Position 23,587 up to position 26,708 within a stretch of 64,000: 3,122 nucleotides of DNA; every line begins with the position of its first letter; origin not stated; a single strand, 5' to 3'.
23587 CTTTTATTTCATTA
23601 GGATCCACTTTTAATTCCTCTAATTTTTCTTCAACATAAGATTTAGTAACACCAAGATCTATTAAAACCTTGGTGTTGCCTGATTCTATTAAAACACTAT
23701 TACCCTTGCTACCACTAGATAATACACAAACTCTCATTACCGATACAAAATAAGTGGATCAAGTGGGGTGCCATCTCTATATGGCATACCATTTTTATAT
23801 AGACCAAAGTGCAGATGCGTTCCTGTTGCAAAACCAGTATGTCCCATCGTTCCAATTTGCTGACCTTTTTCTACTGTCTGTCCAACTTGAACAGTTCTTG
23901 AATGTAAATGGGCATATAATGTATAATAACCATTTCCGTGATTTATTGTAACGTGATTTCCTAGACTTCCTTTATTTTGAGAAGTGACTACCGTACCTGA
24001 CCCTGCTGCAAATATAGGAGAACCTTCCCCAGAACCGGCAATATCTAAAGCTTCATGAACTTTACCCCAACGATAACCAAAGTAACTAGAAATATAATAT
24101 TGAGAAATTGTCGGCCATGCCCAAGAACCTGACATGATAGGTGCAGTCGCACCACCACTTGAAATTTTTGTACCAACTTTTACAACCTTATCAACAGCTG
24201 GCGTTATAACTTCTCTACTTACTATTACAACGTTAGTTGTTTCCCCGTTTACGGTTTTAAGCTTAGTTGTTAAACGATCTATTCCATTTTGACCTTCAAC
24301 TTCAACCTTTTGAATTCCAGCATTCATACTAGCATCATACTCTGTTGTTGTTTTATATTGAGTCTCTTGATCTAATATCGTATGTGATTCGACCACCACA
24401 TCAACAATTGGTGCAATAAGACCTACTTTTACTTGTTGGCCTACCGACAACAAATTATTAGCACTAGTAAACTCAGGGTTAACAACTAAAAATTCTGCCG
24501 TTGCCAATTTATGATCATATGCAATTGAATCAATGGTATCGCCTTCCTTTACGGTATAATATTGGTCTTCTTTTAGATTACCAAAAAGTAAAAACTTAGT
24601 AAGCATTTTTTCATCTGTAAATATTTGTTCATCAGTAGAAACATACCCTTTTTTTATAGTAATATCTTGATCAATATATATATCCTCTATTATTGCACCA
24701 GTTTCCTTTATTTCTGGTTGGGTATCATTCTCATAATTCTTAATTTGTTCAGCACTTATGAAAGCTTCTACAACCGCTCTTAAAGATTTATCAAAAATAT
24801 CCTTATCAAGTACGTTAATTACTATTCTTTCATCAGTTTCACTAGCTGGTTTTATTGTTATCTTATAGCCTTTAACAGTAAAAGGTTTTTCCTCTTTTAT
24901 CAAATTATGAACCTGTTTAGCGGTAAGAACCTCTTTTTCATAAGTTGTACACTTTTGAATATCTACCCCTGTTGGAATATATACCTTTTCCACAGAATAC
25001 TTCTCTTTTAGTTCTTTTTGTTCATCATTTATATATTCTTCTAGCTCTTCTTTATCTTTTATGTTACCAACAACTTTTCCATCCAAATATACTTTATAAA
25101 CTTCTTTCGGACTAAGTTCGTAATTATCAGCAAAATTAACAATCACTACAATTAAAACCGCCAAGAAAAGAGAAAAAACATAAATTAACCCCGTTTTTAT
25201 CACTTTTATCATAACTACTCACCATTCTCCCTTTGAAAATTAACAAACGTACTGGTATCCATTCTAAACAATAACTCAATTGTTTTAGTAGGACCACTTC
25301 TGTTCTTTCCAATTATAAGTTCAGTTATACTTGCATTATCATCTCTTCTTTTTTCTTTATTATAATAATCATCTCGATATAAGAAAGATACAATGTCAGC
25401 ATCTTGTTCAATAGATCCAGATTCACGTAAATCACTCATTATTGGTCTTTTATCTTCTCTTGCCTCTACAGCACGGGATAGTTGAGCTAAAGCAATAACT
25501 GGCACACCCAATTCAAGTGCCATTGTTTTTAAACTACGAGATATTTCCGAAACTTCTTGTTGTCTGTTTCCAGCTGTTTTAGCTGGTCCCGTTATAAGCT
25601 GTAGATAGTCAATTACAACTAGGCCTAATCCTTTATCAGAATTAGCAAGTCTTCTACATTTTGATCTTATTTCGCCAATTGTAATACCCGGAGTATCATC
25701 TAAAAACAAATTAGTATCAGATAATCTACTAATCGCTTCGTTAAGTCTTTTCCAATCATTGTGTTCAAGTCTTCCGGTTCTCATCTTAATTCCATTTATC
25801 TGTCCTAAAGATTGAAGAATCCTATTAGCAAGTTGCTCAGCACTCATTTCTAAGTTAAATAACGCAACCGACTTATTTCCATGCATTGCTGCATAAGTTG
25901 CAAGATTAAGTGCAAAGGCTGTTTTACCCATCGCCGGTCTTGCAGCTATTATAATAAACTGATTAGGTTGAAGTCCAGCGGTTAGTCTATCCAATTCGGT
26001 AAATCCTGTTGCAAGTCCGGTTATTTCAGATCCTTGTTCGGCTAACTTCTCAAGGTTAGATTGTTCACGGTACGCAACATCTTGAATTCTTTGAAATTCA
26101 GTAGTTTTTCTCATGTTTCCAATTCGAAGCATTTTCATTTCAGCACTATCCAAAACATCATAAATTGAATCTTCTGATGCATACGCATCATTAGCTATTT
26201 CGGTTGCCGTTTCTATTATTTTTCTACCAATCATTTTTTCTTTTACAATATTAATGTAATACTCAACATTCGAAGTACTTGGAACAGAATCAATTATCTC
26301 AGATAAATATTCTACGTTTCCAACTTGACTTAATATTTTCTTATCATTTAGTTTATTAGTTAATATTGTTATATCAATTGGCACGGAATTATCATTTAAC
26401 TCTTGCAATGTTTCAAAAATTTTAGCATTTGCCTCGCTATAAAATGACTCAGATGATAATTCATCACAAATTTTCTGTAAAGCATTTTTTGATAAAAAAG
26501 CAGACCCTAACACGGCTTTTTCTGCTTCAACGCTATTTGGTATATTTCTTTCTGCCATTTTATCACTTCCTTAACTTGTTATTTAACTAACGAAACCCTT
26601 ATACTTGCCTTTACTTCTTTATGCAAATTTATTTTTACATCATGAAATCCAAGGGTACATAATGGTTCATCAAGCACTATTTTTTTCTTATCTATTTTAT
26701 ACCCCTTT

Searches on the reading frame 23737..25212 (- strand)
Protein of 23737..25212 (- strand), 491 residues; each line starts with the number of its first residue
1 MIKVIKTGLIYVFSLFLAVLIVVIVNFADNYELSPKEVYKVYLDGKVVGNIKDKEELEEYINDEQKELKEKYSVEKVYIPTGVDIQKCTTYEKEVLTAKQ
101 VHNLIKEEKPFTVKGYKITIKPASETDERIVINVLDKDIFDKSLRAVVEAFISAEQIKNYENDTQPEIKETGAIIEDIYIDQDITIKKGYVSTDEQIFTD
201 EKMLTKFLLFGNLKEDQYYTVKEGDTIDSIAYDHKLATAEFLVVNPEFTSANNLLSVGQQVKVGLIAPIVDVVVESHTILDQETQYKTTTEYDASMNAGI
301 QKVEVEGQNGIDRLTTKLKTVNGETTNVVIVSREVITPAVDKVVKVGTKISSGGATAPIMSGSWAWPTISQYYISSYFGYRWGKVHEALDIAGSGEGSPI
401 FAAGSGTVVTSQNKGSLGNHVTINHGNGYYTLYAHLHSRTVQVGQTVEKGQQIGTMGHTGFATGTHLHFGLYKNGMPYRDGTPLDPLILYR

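Call 30: search_protein_families(library=ncbifam, proteins=[window:23737-25212:-], max_evalue=1e-10)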
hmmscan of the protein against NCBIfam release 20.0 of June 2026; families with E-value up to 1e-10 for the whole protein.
window:23737-25212:- (491 aa): 11 families
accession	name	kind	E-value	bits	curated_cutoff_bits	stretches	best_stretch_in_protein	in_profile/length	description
NF052336.1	PdgHdaseHSB100310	equivalog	9.4e-27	94.2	500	1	354-476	25-146/316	peptidoglycan hydrolase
NF050804.1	CellDivDipMCaul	equivalog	1.2e-21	77.2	900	1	361-487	504-629/634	cell division endopeptidase DipM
NF008652.0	PRK11649.1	equivalog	3e-21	75.6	341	1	362-474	282-400/439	murein DD-endopeptidase MepM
NF040883.1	amid_act_ActS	equivalog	3.4e-21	75.6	375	1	348-471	101-220/242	amidase activator ActS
NF052529.1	PG_M23_Pgp6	exception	1.9e-19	69.7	600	1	386-479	335-427/452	peptidoglycan metallopeptidase Pgp6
NF052530.1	Heli_ShapePgp3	exception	7.9e-19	67.8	300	1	396-475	176-255/270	peptidoglycan metallopeptidase Pgp3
NF053824.1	PdgNdpepShyC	equivalog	1.2e-18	67.3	700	1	386-476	296-385/429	peptidoglycan DD-endopeptidase ShyC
NF008123.1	PRK10871.1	equivalog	1.4e-18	67.4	311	1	217-472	105-350/365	murein hydrolase activator NlpD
NF053825.1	PdgNdpepShyA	equivalog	3.8e-17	62.1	700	1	386-477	296-386/425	peptidoglycan DD-endopeptidase ShyA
NF053738.1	S2SprSpoIIQBc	equivalog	1.2e-13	51.3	250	1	389-477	125-216/232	stage II sporulation protein SpoIIQ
NF041208.1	celldiv_DipM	equivalog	1.6e-13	50.7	740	1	355-478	287-411/419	cell division endopeptidase DipM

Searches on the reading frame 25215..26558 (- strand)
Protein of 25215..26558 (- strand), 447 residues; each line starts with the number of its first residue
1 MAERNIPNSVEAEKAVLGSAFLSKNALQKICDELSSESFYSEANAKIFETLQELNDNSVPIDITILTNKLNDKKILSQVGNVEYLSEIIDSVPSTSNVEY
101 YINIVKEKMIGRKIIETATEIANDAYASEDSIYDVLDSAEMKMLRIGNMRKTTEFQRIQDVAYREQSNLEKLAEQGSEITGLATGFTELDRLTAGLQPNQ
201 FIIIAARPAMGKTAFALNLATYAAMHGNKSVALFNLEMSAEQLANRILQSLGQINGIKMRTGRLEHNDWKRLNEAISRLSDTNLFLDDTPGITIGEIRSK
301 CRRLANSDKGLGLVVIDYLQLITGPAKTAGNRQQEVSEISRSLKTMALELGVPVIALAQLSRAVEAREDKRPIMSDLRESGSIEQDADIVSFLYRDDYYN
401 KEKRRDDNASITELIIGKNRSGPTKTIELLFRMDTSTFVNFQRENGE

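Call 30: search_protein_families(library=ncbifam, proteins=[window:25215-26558:-], max_evalue=1e-10)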
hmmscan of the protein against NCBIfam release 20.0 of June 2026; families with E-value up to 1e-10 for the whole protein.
window:25215-26558:- (447 aa): 16 families
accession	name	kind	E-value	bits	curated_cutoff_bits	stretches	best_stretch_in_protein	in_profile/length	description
NF004384.0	PRK05748.1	equivalog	7e-173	575.3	525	1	2-444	6-445/452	replicative DNA helicase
TIGR00665.1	DnaB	equivalog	1.7e-159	531.3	385.25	1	7-442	3-434/435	replicative DNA helicase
NF005852.0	PRK07773.1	equivalog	2.6e-145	485.9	780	2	3-382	21-398/886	replicative DNA helicase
NF004109.0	PRK05595.1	equivalog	4.1e-145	483.8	737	1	4-441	6-438/444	replicative DNA helicase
NF006443.0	PRK08760.1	equivalog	1.4e-134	449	741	1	6-442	33-468/476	replicative DNA helicase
TIGR03600.1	phage_DnaB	exception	3.6e-127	424.9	498.65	1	9-431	1-421/421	phage replicative helicase, DnaB family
NF006306.0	PRK08506.1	equivalog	1e-120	403.6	596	1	9-443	6-453/472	replicative DNA helicase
NF005369.0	PRK06904.1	equivalog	1.5e-119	399.9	809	1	7-442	26-465/474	replicative DNA helicase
NF005424.0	PRK07004.1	equivalog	8.4e-119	397.1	834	1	6-442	15-452/460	replicative DNA helicase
NF006606.0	PRK09165.1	equivalog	1.7e-118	396.4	540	1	4-444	19-490/497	replicative DNA helicase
NF006458.0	PRK08840.1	equivalog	3.3e-115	385.4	884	1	6-441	20-456/464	replicative DNA helicase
NF005945.0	PRK08006.1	equivalog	4.8e-115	385.1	898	1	7-441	28-463/471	replicative DNA helicase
NF040583.1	dnaB_SPI-7_type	exception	1.3e-114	383.7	655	1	7-440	2-433/434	SPI-7-type island replicative DNA helicase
NF005240.0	PRK06749.1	subfamily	9.9e-105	350.8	686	1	9-441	5-427/428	replicative DNA helicase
NF004967.0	PRK06321.1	equivalog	3.9e-101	339.3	751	1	5-442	15-466/472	replicative DNA helicase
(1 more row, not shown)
